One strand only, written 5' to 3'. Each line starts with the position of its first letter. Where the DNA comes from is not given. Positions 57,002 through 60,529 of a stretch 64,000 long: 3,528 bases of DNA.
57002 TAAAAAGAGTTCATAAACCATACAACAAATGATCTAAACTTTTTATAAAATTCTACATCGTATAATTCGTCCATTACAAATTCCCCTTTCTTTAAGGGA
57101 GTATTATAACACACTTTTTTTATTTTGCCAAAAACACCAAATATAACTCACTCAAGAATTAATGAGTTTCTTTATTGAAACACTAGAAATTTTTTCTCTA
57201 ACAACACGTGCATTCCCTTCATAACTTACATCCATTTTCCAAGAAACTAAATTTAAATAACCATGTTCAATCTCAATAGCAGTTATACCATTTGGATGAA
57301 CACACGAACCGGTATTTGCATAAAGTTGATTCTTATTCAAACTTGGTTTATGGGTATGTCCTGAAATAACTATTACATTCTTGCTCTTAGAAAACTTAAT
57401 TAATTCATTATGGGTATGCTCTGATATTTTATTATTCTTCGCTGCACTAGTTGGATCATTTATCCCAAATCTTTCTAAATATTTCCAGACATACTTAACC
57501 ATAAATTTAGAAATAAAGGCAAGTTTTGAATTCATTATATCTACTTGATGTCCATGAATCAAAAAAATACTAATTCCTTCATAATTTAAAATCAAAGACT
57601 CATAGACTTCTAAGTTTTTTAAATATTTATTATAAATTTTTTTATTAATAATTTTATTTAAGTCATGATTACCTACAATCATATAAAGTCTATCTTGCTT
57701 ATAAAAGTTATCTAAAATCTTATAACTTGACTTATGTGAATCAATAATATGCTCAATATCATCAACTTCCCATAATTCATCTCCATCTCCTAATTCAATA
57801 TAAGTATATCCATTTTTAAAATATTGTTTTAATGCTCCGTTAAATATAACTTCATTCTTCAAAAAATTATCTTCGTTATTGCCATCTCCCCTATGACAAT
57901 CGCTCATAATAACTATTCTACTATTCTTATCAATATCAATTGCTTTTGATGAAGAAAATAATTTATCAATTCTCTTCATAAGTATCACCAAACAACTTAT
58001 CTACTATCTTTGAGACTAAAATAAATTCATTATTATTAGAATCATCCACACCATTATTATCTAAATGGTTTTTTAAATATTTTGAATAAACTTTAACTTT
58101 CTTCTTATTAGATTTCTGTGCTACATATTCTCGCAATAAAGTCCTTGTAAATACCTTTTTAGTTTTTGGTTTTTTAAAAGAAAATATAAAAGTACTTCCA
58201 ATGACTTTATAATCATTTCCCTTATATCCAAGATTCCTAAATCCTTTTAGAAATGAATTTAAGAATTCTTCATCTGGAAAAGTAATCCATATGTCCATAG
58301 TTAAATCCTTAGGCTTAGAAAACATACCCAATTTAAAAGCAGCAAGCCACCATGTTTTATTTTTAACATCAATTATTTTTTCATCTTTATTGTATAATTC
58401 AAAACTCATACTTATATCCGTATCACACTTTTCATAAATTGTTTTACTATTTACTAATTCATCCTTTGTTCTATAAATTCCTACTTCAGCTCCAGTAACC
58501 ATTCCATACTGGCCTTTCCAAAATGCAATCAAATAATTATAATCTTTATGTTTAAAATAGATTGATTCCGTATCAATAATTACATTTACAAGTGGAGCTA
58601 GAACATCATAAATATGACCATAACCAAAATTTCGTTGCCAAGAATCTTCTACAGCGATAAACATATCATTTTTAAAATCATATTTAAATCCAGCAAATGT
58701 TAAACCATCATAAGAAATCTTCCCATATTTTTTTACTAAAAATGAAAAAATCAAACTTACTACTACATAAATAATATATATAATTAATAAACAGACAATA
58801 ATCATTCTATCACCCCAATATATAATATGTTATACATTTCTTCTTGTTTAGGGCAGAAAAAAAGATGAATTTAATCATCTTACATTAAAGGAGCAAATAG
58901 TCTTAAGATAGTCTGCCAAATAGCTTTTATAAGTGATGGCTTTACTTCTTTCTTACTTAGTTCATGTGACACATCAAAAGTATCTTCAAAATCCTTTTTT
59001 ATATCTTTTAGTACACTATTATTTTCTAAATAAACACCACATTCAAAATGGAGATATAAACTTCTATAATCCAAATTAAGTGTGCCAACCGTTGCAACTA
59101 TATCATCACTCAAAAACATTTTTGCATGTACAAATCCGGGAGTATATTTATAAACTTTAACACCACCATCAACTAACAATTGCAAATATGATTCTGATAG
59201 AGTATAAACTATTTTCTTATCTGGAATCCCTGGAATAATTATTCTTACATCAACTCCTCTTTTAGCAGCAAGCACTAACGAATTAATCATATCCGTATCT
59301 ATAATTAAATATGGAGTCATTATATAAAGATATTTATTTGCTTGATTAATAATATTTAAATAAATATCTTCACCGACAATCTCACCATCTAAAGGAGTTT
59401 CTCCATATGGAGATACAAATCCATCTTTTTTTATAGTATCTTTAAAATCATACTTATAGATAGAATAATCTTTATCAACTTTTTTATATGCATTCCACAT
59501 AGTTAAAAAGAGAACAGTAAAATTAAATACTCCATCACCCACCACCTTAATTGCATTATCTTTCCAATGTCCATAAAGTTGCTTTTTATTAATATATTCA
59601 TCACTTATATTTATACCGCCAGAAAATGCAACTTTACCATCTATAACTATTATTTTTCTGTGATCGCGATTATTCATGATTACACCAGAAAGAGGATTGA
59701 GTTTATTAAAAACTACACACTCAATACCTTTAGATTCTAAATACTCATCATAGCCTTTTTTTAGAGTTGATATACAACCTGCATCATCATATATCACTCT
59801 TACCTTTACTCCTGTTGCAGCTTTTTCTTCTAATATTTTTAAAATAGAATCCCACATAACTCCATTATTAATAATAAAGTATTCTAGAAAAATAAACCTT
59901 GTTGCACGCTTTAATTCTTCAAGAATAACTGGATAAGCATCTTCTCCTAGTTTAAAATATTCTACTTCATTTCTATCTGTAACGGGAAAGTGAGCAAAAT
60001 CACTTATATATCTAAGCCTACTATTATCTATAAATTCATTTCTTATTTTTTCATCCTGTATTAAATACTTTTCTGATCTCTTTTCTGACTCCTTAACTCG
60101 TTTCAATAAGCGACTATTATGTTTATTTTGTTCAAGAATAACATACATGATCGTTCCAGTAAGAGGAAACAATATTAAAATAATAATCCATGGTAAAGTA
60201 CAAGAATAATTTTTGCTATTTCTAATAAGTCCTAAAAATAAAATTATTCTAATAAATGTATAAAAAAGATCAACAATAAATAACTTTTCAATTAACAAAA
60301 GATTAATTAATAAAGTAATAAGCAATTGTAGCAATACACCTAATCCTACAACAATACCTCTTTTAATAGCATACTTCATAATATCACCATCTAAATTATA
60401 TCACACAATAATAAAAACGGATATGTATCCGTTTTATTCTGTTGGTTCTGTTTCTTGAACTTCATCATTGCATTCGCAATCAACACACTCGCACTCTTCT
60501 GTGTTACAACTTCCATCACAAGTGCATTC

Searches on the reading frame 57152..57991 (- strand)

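Call 20: search_protein_families(library=pfam, proteins=[window:57152-57991:-], max_evalue=0.00001)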
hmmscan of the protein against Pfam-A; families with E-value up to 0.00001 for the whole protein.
window:57152-57991:- (279 aa): 2 families
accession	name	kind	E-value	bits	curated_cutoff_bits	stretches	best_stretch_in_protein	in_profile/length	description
PF12850.12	Metallophos_2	-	7.9e-10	39.4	27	1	26-233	3-138/154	Calcineurin-like phosphoesterase superfamily domain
PF00149.33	Metallophos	-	4.8e-09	37.4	21.5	1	25-216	2-191/191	Calcineurin-like phosphoesterase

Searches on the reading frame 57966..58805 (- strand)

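Call 20: search_protein_families(library=pfam, proteins=[window:57966-58805:-], max_evalue=0.00001)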
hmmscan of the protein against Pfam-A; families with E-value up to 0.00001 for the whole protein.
window:57966-58805:- (279 aa): 1 family
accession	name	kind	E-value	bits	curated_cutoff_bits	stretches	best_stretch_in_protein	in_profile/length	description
PF14751.11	DUF4474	-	5.2e-62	209.8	23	1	36-246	6-221/240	Domain of unknown function (DUF4474)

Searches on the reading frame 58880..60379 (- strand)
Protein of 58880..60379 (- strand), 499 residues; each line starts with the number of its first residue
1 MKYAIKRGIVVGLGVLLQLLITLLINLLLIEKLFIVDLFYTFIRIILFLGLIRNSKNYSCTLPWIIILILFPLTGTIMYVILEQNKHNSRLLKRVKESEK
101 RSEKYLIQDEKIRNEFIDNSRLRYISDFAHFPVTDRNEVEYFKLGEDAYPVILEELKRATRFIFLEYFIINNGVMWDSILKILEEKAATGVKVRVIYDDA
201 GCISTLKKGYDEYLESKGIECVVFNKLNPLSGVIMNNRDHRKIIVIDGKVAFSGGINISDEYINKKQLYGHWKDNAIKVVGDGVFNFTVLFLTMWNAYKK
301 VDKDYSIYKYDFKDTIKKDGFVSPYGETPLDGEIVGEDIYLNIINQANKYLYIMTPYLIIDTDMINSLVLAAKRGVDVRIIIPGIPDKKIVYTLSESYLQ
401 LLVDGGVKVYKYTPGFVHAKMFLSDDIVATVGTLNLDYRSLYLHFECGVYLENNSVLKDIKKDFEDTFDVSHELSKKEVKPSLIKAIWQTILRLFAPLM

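Call 49: search_protein_families(library=pfam, proteins=[window:58880-60379:-], max_evalue=0.00001)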
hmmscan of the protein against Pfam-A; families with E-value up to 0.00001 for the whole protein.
window:58880-60379:- (499 aa): 2 families
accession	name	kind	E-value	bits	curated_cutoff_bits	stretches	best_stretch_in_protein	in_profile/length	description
PF13091.12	PLDc_2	-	4.1e-40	137.1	27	2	341-466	2-130/132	PLD-like domain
PF00614.28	PLDc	-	4.3e-13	49.1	21.9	1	235-262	1-28/28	Phospholipase D Active site motif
